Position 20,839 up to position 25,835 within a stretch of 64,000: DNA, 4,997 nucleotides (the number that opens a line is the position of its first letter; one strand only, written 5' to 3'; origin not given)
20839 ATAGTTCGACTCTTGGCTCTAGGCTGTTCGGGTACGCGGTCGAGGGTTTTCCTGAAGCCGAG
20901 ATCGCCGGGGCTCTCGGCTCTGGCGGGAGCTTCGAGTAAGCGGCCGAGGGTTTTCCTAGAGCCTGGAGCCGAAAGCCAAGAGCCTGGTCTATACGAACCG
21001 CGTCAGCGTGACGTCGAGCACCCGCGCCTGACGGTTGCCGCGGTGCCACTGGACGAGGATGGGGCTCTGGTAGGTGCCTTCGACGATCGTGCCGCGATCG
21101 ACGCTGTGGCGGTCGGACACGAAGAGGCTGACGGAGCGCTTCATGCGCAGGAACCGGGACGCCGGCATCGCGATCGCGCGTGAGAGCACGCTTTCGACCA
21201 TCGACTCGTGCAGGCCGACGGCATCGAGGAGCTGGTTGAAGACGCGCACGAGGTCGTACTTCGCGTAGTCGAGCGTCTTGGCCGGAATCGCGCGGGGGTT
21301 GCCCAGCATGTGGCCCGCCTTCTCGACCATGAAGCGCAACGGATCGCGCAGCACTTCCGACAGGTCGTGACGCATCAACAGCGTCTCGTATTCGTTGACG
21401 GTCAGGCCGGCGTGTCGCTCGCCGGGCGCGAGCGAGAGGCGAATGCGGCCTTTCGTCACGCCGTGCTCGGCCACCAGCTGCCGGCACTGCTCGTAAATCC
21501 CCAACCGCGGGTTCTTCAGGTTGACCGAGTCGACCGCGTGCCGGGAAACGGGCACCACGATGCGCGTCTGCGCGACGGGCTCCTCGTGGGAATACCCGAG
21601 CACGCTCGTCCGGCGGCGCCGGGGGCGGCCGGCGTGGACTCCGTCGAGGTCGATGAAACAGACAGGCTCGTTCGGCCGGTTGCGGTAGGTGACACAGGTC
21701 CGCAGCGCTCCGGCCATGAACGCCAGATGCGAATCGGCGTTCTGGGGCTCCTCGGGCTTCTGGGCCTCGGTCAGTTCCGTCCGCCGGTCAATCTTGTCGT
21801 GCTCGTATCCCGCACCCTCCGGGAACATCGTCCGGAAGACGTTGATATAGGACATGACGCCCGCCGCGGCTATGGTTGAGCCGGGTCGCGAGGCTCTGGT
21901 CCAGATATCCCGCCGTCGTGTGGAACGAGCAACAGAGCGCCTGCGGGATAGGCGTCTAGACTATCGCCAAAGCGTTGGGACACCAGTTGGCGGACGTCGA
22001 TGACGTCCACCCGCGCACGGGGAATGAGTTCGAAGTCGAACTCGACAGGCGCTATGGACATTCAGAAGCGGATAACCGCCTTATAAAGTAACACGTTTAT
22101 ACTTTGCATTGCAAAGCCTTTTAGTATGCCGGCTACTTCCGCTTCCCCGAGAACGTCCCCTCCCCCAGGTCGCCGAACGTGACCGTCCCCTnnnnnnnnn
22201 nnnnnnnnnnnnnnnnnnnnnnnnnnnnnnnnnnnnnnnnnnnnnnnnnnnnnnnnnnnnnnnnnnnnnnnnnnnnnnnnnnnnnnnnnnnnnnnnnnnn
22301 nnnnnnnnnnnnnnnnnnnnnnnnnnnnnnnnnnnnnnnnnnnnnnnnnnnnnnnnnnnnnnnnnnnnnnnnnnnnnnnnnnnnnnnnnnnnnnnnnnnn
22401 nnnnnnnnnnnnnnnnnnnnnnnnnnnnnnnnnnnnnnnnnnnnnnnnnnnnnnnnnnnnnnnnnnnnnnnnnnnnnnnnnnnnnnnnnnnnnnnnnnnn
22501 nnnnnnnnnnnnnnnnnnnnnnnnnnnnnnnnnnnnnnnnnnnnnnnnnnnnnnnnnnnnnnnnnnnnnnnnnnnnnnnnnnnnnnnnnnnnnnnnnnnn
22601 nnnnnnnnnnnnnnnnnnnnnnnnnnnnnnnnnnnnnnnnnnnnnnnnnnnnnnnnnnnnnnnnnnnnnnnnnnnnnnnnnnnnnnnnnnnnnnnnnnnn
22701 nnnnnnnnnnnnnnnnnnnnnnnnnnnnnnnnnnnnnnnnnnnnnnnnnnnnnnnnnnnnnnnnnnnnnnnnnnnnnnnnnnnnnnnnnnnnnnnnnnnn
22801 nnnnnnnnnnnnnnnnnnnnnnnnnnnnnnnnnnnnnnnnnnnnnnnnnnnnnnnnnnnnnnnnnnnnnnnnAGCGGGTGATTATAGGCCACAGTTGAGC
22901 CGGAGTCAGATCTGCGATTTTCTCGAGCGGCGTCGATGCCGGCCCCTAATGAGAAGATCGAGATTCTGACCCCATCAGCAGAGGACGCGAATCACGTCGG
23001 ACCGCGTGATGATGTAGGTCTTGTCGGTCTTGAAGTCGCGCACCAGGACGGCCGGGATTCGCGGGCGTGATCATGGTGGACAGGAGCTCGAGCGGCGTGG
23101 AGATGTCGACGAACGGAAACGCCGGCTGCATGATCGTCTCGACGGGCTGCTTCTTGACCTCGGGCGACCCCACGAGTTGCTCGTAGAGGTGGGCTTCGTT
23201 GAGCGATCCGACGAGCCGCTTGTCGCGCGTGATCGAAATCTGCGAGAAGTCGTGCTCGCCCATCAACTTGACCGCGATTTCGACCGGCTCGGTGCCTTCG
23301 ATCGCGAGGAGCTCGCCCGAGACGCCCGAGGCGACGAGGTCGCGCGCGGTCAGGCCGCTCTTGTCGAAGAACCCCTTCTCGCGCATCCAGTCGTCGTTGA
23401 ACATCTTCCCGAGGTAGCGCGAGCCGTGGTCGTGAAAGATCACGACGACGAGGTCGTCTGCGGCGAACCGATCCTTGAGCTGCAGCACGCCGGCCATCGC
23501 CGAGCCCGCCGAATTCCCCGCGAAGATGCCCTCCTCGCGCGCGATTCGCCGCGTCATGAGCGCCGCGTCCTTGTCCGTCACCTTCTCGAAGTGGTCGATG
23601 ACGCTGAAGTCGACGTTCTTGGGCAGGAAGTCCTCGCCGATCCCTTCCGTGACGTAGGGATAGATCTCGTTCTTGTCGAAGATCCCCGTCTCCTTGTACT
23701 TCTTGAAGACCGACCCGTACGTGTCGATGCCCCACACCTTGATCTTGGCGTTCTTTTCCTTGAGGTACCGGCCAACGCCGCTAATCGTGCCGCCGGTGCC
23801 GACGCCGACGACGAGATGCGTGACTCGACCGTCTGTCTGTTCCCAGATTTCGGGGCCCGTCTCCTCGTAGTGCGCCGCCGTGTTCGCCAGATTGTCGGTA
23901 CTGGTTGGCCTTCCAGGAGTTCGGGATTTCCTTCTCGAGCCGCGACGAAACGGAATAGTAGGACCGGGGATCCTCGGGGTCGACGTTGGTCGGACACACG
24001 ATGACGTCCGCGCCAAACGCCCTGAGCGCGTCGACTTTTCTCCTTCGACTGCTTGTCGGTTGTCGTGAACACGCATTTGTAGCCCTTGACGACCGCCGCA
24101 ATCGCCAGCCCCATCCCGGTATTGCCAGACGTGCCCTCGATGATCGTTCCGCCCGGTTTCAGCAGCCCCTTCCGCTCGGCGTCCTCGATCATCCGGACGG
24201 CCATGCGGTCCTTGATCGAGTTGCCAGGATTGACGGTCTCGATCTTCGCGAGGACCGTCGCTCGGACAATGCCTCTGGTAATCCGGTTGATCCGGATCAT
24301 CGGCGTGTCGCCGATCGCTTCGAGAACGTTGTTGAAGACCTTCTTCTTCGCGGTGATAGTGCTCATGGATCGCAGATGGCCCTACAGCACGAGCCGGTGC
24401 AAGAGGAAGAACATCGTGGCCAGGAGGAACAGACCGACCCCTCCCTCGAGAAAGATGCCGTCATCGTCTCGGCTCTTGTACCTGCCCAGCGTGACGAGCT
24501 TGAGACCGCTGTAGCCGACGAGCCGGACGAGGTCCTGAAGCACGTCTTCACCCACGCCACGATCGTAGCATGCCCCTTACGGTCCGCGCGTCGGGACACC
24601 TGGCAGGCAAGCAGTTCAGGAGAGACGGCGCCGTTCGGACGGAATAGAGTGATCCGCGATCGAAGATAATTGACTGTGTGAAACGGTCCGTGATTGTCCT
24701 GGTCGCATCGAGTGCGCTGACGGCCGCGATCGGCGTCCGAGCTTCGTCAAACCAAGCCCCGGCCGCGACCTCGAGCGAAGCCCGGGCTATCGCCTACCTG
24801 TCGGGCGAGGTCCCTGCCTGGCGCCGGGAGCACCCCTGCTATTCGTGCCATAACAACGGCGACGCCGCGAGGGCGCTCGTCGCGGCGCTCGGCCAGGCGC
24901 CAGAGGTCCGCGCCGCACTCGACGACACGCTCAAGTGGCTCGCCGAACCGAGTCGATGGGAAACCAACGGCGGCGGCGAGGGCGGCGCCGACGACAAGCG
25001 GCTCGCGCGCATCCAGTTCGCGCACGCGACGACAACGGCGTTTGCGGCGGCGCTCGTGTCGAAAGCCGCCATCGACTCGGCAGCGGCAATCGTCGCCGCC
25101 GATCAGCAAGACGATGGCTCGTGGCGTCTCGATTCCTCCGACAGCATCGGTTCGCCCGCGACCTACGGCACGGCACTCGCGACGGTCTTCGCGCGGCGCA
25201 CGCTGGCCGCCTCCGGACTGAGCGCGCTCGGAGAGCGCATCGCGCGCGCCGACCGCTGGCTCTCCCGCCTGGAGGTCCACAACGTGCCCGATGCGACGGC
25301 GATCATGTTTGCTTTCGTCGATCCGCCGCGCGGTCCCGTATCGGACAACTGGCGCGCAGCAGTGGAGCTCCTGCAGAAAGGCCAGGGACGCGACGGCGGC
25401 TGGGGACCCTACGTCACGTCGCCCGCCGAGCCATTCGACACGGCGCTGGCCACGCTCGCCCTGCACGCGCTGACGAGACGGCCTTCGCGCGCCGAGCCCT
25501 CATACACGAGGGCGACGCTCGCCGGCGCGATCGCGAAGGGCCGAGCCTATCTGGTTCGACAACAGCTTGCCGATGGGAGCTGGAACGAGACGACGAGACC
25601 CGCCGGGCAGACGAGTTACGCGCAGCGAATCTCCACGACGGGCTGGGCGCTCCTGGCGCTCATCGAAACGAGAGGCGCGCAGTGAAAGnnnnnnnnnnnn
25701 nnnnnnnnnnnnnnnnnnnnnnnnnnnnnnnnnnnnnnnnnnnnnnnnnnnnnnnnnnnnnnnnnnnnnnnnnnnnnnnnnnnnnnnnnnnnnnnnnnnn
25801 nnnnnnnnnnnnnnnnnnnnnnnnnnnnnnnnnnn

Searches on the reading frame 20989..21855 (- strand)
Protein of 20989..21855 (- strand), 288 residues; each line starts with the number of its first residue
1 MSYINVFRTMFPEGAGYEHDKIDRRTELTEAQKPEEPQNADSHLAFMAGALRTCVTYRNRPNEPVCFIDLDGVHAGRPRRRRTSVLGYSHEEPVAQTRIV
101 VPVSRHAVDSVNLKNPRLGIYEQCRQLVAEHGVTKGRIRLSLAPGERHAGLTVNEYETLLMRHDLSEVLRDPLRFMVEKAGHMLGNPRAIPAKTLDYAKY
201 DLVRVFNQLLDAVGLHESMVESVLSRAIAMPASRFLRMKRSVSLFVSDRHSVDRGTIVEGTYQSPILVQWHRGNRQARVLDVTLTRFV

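Call 10: search_protein_families(library=pfam, proteins=[window:20989-21855:-])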
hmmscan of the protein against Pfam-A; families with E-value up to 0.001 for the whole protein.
window:20989-21855:- (288 aa): 1 family
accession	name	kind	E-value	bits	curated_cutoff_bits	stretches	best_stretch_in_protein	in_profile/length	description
PF01894.22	UPF0047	-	0.00045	20.8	27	0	120-171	2-51/117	Uncharacterised protein family UPF0047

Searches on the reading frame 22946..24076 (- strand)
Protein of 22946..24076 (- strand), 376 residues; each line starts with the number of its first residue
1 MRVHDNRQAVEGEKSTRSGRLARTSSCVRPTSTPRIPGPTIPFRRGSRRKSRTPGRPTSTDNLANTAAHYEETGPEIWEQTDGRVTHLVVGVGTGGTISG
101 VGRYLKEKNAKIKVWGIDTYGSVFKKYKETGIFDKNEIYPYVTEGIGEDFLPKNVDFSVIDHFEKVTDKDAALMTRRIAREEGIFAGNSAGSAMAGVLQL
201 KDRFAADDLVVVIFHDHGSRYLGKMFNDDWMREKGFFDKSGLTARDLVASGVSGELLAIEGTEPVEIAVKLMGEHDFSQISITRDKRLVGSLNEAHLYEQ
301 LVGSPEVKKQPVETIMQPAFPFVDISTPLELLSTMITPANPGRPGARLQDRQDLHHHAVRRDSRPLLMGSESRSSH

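Call 33: search_protein_families(library=pfam, proteins=[window:22946-24076:-], max_evalue=0.01)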
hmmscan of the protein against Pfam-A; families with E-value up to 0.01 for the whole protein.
window:22946-24076:- (376 aa): 2 families
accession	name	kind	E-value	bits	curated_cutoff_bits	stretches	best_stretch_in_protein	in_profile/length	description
PF00291.31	PALP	-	7.6e-35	121.1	35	1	57-215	131-294/295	Pyridoxal-phosphate dependent enzyme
PF00571.33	CBS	-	0.0021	18.8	24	0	255-301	8-55/57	CBS domain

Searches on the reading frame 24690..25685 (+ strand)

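Call 84: search_protein_families(library=pfam, proteins=[window:24690-25685:+], max_evalue=0.001)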
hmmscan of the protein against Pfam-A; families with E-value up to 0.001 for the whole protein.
window:24690-25685:+ (331 aa): 2 families
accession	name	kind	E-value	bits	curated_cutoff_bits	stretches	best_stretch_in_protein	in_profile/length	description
PF13243.12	SQHop_cyclase_C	-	7.6e-07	28.9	26.1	1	186-301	174-287/319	Squalene-hopene cyclase C-terminal domain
PF13249.12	SQHop_cyclase_N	-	3.9e-05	23.4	26.2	0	179-262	7-88/291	Squalene-hopene cyclase N-terminal domain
